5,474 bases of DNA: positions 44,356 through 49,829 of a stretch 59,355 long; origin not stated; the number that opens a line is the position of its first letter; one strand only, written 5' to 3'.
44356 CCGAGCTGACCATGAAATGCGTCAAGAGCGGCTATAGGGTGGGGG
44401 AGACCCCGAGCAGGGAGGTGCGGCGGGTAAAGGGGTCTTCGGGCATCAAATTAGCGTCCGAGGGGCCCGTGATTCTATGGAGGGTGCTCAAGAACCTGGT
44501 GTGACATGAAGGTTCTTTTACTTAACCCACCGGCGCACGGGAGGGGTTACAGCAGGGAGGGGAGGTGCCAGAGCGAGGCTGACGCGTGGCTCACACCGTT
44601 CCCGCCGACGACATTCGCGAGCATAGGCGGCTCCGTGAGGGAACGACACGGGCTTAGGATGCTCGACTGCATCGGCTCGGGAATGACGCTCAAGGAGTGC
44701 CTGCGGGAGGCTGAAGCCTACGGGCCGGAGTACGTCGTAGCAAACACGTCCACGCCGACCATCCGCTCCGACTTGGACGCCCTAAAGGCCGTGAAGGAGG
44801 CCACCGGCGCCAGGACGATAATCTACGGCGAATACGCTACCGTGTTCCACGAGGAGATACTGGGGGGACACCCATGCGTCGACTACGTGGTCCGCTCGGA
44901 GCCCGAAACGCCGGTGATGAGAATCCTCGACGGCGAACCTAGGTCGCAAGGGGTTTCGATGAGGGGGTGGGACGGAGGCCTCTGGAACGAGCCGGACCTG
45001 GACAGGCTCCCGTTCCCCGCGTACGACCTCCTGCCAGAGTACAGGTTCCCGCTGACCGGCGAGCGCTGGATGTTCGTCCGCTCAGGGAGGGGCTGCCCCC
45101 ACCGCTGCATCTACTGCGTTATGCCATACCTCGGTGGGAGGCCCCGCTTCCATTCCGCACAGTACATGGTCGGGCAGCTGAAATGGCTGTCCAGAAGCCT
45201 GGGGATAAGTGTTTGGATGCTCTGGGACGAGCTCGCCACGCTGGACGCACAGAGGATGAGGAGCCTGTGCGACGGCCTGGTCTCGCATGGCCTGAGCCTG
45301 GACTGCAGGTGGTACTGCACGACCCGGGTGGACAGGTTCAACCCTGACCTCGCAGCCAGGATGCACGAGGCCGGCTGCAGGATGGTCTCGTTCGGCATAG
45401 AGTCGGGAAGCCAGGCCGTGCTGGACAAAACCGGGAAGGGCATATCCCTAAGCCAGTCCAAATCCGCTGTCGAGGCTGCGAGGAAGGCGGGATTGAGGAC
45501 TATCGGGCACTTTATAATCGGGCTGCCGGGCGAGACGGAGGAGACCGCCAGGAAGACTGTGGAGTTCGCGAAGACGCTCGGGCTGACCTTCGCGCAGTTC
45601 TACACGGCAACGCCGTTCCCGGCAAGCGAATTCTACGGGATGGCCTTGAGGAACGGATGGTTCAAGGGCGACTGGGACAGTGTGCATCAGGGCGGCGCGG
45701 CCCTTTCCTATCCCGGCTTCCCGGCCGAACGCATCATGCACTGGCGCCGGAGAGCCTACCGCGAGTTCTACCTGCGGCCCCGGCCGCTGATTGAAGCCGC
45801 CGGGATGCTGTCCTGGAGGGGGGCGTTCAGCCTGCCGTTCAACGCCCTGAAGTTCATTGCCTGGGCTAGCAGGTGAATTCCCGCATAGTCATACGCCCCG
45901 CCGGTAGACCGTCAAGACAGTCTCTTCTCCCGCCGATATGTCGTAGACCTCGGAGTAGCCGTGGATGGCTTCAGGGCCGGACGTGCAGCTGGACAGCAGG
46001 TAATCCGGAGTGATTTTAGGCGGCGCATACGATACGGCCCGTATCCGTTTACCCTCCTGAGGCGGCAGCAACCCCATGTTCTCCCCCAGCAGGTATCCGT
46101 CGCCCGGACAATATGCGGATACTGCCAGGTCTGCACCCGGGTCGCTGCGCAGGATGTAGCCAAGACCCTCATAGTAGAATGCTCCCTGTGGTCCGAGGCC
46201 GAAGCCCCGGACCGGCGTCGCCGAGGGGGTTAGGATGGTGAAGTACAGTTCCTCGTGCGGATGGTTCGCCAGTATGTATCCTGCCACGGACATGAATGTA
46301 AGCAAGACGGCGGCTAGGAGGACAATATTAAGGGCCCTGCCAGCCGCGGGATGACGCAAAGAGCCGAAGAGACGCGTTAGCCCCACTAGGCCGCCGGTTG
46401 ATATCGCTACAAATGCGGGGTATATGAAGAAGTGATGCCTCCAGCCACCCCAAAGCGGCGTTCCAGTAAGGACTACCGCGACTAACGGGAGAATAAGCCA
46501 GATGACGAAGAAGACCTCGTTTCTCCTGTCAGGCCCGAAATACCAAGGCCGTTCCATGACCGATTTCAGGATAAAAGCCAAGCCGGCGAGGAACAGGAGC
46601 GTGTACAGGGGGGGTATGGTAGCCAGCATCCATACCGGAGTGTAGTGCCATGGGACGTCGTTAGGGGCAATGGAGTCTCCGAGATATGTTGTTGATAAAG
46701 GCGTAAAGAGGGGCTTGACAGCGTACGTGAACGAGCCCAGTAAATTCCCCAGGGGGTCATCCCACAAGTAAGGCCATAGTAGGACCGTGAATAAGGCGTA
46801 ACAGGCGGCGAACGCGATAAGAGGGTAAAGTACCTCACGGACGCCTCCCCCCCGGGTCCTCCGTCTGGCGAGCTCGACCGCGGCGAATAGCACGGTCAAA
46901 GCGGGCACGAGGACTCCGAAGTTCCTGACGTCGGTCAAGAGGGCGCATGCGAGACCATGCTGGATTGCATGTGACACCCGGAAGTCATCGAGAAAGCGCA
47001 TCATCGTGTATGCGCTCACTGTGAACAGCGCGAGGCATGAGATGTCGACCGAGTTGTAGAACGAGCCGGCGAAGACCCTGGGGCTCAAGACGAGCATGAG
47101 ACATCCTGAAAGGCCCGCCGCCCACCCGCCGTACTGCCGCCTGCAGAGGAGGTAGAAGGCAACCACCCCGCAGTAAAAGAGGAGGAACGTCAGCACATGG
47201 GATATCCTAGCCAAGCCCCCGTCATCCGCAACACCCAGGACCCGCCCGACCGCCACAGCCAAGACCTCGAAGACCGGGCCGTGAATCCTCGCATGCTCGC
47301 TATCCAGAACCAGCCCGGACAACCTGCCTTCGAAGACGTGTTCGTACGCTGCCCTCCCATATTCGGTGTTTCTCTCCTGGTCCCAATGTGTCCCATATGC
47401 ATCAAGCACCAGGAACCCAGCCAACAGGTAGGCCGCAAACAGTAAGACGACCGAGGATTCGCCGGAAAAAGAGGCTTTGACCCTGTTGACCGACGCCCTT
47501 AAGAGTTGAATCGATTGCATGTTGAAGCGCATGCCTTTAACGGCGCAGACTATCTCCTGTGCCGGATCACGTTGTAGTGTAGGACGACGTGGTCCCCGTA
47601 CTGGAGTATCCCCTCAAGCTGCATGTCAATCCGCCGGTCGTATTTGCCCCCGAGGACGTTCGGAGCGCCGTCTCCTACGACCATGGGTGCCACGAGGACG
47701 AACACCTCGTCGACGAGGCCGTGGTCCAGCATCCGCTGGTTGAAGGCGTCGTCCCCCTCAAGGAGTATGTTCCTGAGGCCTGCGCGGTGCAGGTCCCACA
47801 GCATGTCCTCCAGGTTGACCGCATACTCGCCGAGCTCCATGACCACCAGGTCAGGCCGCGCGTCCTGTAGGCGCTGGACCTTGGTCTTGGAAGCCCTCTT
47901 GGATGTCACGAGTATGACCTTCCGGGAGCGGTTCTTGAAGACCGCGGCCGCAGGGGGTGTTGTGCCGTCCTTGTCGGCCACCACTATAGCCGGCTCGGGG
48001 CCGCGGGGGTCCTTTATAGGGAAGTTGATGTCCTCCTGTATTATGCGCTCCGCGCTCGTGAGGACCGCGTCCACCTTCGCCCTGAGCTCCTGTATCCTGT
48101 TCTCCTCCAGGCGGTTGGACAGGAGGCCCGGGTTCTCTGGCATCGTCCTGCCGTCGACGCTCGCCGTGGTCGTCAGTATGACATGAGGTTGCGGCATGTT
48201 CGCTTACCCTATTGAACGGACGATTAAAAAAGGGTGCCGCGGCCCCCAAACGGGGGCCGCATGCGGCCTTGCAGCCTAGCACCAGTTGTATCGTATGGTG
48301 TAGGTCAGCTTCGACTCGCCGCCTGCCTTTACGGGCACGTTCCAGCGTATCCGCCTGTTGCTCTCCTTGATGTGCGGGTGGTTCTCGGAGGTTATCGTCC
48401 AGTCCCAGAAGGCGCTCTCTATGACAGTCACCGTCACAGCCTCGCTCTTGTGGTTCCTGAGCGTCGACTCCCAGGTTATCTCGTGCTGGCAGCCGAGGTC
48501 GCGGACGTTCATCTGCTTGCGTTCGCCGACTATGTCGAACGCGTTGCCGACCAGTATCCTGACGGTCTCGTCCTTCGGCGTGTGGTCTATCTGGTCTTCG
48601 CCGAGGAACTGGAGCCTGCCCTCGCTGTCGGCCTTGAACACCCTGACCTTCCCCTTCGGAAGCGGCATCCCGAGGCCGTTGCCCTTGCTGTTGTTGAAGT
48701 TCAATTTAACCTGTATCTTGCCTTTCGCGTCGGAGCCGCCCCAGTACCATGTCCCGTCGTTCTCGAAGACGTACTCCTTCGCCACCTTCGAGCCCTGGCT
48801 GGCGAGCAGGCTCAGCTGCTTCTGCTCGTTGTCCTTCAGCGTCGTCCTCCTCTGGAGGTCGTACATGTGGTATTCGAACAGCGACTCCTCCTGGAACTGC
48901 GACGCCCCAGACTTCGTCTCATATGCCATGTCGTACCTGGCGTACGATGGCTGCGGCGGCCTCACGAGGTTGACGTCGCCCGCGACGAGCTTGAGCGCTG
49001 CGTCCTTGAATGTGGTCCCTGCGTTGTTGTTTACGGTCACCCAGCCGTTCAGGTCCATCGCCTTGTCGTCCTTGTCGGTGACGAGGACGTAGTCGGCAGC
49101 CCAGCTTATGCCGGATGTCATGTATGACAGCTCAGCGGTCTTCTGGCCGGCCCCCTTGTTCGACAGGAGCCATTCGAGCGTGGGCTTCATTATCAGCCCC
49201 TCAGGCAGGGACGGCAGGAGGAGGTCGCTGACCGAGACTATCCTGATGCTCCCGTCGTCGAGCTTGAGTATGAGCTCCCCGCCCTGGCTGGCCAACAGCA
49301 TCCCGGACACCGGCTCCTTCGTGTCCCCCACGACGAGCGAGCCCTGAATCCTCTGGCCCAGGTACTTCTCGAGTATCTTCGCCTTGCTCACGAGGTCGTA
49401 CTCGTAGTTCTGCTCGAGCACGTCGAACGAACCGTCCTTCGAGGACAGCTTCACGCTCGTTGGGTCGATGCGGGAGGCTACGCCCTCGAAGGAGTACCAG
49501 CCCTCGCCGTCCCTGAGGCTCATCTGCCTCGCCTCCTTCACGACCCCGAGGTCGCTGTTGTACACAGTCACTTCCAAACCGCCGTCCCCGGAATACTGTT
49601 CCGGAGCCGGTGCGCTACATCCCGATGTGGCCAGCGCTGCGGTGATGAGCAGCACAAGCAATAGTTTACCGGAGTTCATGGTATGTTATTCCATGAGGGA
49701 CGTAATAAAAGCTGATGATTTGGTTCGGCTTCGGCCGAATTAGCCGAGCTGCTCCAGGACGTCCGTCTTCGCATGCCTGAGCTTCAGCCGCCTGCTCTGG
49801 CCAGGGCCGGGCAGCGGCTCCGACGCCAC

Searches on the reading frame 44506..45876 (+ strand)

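Call 12: search_protein_families(library=pfam, proteins=[window:44506-45876:+], max_evalue=0.0001)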
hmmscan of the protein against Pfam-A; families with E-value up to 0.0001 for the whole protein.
window:44506-45876:+ (456 aa): 1 family
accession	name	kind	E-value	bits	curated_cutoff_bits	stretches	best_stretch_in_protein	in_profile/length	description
PF04055.27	Radical_SAM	-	7.8e-24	85.2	29.5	1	193-355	3-166/166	Radical SAM superfamily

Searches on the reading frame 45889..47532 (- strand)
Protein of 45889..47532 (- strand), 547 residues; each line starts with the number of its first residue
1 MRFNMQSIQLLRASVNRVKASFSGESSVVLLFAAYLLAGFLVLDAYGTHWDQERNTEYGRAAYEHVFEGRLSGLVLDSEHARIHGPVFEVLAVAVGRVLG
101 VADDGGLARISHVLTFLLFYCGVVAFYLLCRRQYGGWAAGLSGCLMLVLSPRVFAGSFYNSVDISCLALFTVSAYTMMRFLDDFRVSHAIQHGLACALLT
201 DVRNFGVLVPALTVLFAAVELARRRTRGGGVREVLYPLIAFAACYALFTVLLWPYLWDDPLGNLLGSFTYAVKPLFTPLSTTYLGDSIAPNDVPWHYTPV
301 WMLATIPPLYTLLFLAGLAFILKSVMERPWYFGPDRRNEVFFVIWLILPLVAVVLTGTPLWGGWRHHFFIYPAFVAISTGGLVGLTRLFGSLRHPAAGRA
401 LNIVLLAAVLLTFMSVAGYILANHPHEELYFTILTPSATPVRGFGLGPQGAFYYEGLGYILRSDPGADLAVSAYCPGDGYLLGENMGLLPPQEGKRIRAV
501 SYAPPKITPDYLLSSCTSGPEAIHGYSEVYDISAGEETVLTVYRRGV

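Call 12: search_protein_families(library=pfam, proteins=[window:45889-47532:-], max_evalue=0.0001)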
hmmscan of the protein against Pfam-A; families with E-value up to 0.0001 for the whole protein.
window:45889-47532:- (547 aa): 1 family
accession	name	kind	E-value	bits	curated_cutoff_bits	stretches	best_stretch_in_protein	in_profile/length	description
PF13231.12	PMT_2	-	4.1e-05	24.3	26.1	1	113-226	26-137/160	Dolichyl-phosphate-mannose-protein mannosyltransferase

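Call 39: search_protein_families(library=pfam, proteins=[window:45889-47532:-], max_evalue=0.1)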
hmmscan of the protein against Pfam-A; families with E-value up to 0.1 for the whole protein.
window:45889-47532:- (547 aa): 1 family
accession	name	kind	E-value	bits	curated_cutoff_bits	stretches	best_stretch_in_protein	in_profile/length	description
PF13231.12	PMT_2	-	4.1e-05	24.3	26.1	1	113-226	26-137/160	Dolichyl-phosphate-mannose-protein mannosyltransferase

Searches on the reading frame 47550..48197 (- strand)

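Call 39: search_protein_families(library=pfam, proteins=[window:47550-48197:-], max_evalue=0.1)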
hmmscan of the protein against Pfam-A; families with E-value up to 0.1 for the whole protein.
window:47550-48197:- (215 aa): 1 family
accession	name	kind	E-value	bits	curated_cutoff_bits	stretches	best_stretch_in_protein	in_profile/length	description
PF01872.23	RibD_C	-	6.2e-31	108.2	24.1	1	4-206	1-197/197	RibD C-terminal domain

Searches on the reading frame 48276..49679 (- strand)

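Call 12: search_protein_families(library=pfam, proteins=[window:48276-49679:-], max_evalue=0.0001)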
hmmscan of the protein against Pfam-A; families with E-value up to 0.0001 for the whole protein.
window:48276-49679:- (467 aa): 1 family
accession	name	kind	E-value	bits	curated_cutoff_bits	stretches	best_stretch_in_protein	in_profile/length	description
PF13598.12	DUF4139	-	4.3e-11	43.3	31.8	1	183-466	2-203/205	Domain of unknown function (DUF4139)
